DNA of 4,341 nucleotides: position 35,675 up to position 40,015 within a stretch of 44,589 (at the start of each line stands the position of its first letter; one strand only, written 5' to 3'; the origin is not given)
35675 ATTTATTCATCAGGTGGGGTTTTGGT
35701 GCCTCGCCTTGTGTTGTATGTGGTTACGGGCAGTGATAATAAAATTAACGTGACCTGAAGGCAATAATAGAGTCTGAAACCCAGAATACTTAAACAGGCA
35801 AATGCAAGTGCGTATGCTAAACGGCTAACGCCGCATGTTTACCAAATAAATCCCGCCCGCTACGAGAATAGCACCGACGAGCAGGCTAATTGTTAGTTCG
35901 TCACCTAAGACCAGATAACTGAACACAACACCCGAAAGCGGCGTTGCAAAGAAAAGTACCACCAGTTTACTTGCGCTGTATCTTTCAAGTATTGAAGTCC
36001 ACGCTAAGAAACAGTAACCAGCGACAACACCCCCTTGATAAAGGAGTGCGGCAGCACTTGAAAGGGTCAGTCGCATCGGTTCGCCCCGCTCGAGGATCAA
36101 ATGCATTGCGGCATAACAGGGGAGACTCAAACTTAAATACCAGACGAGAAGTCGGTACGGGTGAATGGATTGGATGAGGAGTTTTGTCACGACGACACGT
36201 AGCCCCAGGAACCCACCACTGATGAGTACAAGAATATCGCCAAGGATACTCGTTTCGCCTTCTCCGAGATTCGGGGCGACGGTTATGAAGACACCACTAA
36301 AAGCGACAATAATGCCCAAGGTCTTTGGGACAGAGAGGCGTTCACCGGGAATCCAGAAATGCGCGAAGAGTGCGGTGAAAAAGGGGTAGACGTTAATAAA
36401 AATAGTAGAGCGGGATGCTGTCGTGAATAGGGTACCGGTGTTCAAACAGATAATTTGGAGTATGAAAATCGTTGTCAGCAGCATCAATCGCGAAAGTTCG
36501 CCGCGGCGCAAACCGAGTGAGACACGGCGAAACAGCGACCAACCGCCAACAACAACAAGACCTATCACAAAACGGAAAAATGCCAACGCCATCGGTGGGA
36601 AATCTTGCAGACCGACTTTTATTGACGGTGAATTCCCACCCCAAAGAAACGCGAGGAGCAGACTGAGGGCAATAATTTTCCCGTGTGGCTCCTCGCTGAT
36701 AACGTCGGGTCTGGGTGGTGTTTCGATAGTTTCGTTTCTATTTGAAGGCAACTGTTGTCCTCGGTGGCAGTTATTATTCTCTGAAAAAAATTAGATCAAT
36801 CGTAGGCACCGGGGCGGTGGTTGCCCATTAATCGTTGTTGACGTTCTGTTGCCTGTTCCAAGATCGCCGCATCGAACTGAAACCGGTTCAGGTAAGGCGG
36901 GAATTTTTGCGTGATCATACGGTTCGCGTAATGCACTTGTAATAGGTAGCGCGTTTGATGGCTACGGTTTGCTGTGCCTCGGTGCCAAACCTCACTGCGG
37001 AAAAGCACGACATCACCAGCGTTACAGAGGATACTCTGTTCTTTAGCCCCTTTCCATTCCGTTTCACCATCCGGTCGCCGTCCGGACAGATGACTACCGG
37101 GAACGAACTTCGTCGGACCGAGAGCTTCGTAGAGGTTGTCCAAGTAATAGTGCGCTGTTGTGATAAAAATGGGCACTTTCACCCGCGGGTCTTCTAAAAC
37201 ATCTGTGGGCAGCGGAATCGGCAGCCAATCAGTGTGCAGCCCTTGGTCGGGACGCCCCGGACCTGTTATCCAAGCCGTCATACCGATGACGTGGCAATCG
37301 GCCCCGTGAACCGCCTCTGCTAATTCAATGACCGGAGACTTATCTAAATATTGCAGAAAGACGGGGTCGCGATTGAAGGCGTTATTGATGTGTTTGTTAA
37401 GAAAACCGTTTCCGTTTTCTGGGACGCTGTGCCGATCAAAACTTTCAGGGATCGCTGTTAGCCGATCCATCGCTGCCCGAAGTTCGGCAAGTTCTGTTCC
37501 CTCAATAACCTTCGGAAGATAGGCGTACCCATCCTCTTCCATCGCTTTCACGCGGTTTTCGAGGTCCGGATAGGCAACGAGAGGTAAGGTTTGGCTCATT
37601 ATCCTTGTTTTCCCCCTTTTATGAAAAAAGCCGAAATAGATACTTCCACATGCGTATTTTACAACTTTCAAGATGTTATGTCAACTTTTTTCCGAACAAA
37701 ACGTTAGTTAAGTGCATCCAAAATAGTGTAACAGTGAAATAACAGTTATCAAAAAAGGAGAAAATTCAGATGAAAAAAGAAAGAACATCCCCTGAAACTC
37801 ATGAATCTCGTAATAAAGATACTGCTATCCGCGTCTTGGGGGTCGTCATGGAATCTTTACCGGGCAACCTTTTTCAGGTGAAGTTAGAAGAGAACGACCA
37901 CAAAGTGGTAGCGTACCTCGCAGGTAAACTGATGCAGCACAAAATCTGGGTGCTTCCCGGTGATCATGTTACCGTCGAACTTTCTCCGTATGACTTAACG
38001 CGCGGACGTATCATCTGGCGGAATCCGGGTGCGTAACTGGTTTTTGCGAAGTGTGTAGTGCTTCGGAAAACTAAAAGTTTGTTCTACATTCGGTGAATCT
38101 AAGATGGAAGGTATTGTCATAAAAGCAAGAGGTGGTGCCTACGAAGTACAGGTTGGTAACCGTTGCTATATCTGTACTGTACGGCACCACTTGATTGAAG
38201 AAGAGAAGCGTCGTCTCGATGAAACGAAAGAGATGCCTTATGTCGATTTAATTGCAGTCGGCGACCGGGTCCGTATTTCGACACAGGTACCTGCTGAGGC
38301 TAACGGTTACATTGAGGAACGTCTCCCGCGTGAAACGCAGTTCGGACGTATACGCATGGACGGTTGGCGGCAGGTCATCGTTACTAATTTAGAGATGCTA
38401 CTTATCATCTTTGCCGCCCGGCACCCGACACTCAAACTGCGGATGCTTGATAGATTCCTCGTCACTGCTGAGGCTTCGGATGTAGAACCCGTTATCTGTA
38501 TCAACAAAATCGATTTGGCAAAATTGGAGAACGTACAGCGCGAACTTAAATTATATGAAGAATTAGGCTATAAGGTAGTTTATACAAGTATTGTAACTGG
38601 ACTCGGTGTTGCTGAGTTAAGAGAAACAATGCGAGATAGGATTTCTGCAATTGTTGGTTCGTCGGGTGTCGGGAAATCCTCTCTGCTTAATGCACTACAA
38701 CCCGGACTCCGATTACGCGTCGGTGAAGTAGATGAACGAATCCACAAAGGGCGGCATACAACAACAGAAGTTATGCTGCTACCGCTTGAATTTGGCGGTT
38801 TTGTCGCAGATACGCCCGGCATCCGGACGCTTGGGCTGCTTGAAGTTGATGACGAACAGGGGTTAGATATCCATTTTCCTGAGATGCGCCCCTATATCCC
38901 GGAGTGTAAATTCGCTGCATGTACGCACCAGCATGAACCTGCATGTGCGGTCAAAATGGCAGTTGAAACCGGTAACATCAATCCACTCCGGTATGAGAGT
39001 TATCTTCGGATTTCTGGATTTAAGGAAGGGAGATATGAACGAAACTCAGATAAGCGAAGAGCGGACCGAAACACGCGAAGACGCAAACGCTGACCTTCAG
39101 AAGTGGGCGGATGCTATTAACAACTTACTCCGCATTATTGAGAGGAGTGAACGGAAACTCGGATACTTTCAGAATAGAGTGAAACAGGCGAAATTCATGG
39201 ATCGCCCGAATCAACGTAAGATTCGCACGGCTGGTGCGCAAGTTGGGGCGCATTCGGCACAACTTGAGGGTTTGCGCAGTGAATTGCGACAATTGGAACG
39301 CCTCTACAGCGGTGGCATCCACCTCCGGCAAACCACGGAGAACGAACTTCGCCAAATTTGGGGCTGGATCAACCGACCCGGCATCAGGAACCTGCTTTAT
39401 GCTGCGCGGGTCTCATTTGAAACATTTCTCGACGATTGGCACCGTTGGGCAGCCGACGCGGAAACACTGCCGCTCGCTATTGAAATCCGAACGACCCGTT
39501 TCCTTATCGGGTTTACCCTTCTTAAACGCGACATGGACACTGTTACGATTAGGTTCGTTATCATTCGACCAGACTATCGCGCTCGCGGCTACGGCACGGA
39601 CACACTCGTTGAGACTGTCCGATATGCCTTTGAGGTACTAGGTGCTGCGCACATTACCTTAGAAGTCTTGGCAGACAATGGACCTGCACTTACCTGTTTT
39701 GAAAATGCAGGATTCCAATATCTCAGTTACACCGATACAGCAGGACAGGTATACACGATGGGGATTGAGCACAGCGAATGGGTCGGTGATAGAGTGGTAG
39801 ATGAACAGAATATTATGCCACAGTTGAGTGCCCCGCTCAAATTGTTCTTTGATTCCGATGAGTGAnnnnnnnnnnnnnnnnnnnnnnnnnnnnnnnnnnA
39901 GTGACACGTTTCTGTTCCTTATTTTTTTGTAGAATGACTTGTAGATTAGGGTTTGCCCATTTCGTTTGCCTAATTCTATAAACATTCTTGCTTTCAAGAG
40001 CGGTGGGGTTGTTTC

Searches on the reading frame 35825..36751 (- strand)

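Call 56: search_protein_families(library=pfam, max_evalue=0.00001, proteins=[window:35825-36751:-])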
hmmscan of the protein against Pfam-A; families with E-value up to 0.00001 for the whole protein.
window:35825-36751:- (308 aa): 1 family
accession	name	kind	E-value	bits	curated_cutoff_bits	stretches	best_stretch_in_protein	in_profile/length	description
PF00892.27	EamA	-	6.5e-32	111.1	28.2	2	26-158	3-134/135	EamA-like transporter family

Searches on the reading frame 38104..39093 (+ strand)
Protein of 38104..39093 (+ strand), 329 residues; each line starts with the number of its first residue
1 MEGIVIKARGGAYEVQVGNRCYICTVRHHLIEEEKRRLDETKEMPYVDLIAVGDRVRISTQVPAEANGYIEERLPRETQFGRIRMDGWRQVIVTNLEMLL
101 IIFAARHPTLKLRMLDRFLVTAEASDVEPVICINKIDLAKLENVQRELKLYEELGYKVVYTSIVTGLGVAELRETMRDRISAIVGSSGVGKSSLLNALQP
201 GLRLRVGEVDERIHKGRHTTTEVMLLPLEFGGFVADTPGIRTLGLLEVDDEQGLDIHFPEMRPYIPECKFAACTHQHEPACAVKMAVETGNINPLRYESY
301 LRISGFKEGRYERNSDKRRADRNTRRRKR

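Call 5: search_protein_families(library=pfam, max_evalue=1, proteins=[window:38104-39093:+])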
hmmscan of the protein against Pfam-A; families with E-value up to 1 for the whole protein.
window:38104-39093:+ (329 aa): 18 families
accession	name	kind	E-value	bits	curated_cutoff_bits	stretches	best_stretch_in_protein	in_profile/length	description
PF03193.22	RsgA_GTPase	-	3e-54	183.9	30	1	74-245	2-173/174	RsgA GTPase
PF01926.29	MMR_HSR1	-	1.2e-05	25.8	21.9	1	182-253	3-65/113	50S ribosome-binding GTPase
PF02421.24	FeoB_N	-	1.5e-05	25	27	1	125-175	104-155/156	Ferrous iron transport protein B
PF20703.3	nSTAND1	-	0.00023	21.4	27.1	1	170-203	24-59/379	Novel STAND NTPase 1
PF00005.33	ABC_tran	-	0.00032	21.8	25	1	178-215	11-51/137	ABC transporter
PF00009.33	GTP_EFTU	-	0.00053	20.1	26.5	1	118-179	113-185/188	Elongation factor Tu GTP binding domain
PF13555.12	AAA_29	-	0.0039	17.4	27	1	178-199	23-43/61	P-loop containing region of AAA domain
PF16745.11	RsgA_N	-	0.0064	16.7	27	1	2-61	1-47/54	RsgA N-terminal domain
PF00071.28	Ras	-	0.0074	16.3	21.6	0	120-178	98-158/162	Ras family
PF16897.10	MMR_HSR1_Xtn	-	0.023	15.1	35.2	1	129-179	58-103/106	C-terminal region of MMR_HSR1 domain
PF02463.25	SMC_N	-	0.023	14.6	40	1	174-215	20-67/220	RecF/RecN/SMC N terminal domain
PF13191.12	AAA_16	-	0.024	15.6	32.6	1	180-200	26-46/167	AAA ATPase domain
PF13401.12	AAA_22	-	0.076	13.8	27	1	177-202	4-29/130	AAA domain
PF13304.12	AAA_21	-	0.078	13.5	27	1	180-199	1-20/304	AAA domain, putative AbiEii toxin, Type IV TA system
PF20720.3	nSTAND3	-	0.097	12.8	27.2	0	178-198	17-37/155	Novel STAND NTPase 3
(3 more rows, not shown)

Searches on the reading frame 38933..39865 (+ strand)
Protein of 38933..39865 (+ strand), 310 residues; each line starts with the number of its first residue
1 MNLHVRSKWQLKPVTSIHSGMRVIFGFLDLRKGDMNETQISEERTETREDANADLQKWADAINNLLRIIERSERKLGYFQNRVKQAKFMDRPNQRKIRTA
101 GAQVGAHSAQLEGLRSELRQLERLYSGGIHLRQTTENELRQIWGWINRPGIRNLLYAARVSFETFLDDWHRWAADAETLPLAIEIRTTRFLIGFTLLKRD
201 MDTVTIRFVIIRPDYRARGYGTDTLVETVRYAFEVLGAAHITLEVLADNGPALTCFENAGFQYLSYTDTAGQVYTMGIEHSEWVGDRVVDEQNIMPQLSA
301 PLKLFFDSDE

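Call 5: search_protein_families(library=pfam, max_evalue=1, proteins=[window:38933-39865:+])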
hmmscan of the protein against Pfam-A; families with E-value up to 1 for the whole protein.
window:38933-39865:+ (310 aa): 9 families
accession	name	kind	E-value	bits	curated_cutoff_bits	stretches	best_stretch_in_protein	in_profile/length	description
PF13302.13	Acetyltransf_3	-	4.9e-10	40.7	25.4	1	131-262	4-138/138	Acetyltransferase (GNAT) domain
PF00583.31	Acetyltransf_1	-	3.2e-09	37.5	20.7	1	165-261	20-116/116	Acetyltransferase (GNAT) family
PF13523.12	Acetyltransf_8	-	0.00018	21.6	27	1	208-264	84-140/145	Acetyltransferase (GNAT) domain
PF13508.13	Acetyltransf_7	-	0.0011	19.7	27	1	192-262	15-83/84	Acetyltransferase (GNAT) domain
PF13480.13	Acetyltransf_6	-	0.0025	18.4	22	1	112-234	5-126/143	Acetyltransferase (GNAT) domain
PF08445.16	FR47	-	0.0043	17.4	22.1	1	205-264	23-80/86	FR47-like protein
PF13673.13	Acetyltransf_10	-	0.03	14.7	23.6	1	191-264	42-110/128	Acetyltransferase (GNAT) domain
PF11559.13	ADIP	-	0.16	12.5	34.3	1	41-123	47-129/151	Afadin- and alpha -actinin-Binding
PF07323.17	DUF1465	-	0.2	12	25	1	31-85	72-124/153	Protein of unknown function (DUF1465)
